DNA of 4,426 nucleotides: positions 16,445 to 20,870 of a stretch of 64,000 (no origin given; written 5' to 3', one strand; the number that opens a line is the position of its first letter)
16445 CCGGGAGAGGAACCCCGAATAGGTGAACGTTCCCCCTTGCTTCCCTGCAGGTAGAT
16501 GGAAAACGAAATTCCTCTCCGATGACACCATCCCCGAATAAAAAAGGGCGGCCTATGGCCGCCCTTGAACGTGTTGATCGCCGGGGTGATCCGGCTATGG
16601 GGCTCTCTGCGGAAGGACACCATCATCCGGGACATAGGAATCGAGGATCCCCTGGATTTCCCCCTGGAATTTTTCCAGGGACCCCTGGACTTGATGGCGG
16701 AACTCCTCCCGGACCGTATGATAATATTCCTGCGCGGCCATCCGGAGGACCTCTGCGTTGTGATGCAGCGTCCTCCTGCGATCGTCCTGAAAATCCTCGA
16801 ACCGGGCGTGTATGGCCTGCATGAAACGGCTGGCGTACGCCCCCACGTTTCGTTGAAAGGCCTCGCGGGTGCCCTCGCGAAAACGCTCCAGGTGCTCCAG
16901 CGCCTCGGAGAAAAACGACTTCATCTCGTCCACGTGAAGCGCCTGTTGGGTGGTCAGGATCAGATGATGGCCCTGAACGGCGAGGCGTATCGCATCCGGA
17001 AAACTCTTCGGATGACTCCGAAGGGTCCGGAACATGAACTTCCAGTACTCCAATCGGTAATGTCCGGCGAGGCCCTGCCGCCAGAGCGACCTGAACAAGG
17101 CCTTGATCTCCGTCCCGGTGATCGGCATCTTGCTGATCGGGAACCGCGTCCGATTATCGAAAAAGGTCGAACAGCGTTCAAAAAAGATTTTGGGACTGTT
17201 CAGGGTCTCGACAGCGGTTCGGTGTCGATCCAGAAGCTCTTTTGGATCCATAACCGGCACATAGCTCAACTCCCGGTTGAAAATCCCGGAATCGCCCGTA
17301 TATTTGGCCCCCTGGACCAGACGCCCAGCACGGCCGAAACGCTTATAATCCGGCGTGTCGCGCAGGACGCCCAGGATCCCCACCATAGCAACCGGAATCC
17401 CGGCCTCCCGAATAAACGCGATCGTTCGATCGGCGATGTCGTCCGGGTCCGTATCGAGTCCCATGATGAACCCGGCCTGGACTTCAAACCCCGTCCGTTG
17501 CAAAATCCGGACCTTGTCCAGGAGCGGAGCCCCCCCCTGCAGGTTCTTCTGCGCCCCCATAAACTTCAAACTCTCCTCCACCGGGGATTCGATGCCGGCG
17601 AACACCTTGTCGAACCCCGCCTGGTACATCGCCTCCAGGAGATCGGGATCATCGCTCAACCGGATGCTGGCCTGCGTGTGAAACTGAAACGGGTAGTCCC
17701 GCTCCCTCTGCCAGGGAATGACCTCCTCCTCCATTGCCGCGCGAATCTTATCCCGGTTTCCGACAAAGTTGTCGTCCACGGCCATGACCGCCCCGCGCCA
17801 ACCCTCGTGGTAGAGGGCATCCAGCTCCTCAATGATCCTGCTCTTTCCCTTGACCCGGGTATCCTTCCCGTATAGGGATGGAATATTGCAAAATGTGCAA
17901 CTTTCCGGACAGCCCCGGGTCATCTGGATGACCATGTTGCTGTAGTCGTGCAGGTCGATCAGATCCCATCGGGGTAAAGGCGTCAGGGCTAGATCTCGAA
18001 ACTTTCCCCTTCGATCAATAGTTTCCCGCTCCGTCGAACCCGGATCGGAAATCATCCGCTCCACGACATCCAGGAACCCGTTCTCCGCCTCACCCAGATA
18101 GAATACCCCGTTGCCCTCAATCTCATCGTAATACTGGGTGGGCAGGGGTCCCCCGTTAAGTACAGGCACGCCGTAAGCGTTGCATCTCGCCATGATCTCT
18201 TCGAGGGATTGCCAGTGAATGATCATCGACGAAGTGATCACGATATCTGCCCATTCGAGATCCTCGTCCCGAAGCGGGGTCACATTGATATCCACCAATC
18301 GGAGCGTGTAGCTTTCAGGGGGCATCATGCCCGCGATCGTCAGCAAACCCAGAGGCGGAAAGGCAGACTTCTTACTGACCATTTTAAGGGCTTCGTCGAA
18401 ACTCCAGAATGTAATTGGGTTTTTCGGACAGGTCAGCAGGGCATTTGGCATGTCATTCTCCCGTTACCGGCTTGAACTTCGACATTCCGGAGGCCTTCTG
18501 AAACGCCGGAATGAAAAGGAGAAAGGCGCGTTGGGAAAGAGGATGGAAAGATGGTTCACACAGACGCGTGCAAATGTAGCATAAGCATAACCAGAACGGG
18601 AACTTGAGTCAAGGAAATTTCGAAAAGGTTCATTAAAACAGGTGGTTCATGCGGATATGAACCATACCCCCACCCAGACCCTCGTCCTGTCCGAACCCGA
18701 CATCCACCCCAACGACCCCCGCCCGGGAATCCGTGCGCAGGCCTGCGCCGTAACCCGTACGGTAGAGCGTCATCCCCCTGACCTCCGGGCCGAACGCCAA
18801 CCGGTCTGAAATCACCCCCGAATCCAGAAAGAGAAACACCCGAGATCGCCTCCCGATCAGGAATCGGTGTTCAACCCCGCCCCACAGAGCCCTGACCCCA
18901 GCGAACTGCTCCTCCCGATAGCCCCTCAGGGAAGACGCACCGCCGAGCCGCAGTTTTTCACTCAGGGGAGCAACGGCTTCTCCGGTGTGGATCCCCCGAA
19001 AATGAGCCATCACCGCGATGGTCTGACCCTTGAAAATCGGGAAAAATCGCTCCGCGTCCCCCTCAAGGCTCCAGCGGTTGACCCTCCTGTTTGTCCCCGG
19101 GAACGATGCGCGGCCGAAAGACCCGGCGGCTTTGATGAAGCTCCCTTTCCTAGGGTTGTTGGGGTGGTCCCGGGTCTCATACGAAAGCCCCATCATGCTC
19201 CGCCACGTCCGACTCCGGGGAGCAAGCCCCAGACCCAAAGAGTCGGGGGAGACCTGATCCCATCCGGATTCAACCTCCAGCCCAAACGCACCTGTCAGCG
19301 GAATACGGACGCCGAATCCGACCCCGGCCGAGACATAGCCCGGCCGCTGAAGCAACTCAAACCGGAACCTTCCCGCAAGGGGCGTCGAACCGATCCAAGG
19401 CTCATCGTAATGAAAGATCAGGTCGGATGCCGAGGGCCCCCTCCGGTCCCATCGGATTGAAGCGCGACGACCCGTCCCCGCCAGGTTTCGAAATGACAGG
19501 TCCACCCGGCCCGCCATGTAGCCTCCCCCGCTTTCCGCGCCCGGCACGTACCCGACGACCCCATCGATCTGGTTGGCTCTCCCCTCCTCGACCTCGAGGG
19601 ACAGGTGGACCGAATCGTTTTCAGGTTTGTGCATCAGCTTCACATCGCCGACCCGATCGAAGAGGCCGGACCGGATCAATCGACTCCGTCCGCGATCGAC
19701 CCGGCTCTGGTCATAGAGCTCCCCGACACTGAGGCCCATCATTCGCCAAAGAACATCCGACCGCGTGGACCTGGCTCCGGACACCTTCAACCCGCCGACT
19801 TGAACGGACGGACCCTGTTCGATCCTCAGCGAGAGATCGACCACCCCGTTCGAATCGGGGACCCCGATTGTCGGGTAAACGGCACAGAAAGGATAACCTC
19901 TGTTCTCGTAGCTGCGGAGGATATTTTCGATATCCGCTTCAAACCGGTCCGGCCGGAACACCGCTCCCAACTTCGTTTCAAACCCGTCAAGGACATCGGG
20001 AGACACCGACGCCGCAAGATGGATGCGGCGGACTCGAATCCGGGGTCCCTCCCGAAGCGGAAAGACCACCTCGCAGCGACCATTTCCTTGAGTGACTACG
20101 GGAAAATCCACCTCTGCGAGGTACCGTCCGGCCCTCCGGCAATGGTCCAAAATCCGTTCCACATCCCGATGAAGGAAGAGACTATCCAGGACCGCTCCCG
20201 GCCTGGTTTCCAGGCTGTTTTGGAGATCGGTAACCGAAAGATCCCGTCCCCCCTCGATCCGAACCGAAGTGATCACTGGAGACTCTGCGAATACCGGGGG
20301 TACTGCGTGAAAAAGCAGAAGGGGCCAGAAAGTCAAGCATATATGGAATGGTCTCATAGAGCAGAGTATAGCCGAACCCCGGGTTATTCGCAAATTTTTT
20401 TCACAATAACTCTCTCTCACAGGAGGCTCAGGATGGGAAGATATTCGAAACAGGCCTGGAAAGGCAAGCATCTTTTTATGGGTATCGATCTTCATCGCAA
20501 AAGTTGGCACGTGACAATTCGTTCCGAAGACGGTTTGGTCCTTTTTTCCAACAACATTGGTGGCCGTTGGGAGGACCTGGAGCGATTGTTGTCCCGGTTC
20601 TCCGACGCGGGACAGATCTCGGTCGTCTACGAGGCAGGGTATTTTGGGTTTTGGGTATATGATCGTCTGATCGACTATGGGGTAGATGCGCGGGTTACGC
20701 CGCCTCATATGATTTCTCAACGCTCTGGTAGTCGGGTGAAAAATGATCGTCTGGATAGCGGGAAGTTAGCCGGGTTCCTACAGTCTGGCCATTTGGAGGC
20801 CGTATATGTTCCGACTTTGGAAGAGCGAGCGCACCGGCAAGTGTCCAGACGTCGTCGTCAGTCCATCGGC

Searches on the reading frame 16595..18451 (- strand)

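Call 76: search_protein_families(library=pfam, proteins=[window:16595-18451:-], max_evalue=0.00001)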
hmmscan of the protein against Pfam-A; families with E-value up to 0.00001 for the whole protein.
window:16595-18451:- (618 aa): 3 families
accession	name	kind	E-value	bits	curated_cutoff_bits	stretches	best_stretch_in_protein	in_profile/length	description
PF13282.11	DUF4070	-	5.6e-27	95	22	1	369-504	4-138/144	Domain of unknown function (DUF4070)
PF04055.27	Radical_SAM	-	1.7e-13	51.5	29.5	1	175-346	1-165/166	Radical SAM superfamily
PF02310.24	B12-binding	-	8.1e-10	39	32.1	1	29-129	10-120/121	B12 binding domain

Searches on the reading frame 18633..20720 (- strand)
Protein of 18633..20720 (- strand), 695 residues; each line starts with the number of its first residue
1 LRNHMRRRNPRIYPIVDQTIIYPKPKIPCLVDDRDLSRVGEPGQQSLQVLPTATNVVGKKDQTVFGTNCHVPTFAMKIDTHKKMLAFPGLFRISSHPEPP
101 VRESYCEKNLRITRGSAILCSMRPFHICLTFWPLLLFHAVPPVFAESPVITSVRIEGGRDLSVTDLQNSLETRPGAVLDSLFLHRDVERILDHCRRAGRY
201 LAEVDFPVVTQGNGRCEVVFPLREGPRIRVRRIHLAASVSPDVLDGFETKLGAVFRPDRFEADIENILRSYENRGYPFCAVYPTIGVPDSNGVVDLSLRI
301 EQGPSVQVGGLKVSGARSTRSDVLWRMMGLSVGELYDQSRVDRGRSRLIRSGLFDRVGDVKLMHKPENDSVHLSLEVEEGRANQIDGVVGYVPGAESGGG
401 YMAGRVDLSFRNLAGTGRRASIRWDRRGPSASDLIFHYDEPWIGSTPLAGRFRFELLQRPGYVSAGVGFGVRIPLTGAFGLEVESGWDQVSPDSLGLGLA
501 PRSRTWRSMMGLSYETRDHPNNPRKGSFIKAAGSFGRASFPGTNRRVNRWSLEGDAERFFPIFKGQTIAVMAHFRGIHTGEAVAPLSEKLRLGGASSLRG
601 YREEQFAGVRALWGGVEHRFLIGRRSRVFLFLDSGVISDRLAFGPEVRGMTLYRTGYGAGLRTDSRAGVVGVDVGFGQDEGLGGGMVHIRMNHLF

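Call 76: search_protein_families(library=pfam, proteins=[window:18633-20720:-], max_evalue=0.00001)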
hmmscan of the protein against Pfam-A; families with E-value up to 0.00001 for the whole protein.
window:18633-20720:- (695 aa): 2 families
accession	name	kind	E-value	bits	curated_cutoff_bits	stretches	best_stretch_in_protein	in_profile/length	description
PF07244.20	POTRA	-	8.8e-26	90.9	21.3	3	307-380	2-79/79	Surface antigen variable number repeat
PF01103.29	Omp85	-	1.5e-16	61.3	24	1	412-676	1-304/325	Omp85 superfamily domain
